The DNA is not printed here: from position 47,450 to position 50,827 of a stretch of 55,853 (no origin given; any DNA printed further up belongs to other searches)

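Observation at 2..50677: Two diverged A-B-G cassettes of giant T9SS-sorted surface proteins converge on a 21-kb block of core genes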

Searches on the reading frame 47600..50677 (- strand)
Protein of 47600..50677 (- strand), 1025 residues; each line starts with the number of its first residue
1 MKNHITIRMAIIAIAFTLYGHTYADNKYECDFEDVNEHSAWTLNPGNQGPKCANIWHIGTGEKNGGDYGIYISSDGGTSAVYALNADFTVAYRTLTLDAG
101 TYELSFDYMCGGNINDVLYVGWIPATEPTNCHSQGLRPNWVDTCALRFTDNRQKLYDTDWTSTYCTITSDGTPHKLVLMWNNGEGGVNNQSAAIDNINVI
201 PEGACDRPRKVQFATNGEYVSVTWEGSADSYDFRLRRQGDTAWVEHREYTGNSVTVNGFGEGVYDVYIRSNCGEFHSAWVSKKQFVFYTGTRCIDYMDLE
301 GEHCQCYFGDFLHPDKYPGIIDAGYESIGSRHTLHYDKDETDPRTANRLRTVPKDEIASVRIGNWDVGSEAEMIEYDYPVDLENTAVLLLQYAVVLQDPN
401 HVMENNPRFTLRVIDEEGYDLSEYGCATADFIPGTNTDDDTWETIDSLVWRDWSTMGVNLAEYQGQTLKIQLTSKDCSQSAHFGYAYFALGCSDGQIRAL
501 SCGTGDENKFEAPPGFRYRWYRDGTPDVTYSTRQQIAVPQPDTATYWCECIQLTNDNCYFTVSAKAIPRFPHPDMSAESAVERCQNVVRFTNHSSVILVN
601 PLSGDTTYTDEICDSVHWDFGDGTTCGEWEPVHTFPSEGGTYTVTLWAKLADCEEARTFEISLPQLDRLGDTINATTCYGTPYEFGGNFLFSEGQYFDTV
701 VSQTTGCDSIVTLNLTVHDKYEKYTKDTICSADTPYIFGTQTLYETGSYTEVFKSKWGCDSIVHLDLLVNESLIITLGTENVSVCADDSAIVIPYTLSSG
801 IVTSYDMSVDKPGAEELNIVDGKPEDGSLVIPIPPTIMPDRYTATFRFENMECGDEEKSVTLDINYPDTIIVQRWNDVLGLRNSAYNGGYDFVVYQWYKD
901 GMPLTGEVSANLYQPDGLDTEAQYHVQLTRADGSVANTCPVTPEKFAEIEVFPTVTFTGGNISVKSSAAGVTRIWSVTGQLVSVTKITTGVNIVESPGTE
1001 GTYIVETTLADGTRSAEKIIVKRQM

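Call 10: search_protein_families(library=pfam, proteins=[window:47600-50677:-], max_evalue=0.01)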
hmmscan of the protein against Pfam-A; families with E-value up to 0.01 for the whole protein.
window:47600-50677:- (1025 aa): 2 families
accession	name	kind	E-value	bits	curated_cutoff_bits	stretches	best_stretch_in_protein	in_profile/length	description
PF18911.6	PKD_4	-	5.2e-07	30.1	27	1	614-649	35-69/85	PKD domain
PF00801.26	PKD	-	0.00058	20.2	23.5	1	616-656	32-73/80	PKD domain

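Call 11: search_protein_families(library=ncbifam, proteins=[window:47600-50677:-], max_evalue=0.01)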
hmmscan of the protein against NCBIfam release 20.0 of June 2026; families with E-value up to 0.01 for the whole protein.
window:47600-50677:- (1025 aa): 1 family
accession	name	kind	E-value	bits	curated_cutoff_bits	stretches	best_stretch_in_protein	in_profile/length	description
TIGR04183.1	Por_Secre_tail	domain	6.1e-05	22.9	23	1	951-1022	1-72/72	T9SS type A sorting domain-containing protein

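Call 18: find_encoding_contigs(protein=window:47600-50677:-, flank=10000, max_places=10)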
Protein window:47600-50677:- (1025 aa): 2 contigs read that carry it; 1 place shown.
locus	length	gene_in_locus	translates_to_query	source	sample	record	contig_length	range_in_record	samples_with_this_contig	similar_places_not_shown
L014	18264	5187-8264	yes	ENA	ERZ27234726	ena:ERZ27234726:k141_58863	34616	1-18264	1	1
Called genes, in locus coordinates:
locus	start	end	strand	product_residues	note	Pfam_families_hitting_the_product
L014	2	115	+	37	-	?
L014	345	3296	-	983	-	PF00675:Peptidase_M16, PF05193:Peptidase_M16_C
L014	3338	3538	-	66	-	PF01381:HTH_3 (weak), PF13443:HTH_26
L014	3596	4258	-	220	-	PF11188:DUF2975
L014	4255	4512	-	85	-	-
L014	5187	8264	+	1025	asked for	PF18911:PKD_4 (weak)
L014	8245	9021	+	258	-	-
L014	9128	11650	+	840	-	-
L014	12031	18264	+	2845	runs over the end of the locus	PF00629:MAM, PF00041:fn3 (faint), PF16656:Pur_ac_phosph_N (faint), PF24489:Ig_J_second (faint), PF25788:Ig_Rha78A_N (faint)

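Call 34: search_protein_families(library=pfam, proteins=[P0144], max_evalue=0.01)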
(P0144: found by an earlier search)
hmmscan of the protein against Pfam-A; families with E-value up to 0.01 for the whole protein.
P0144 (1129 aa): 1 family
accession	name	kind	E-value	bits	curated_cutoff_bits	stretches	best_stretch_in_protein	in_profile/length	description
PF16405.10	DUF5013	-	0.0018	18.9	28.5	1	57-124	26-100/149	Domain of unknown function (DUF5013)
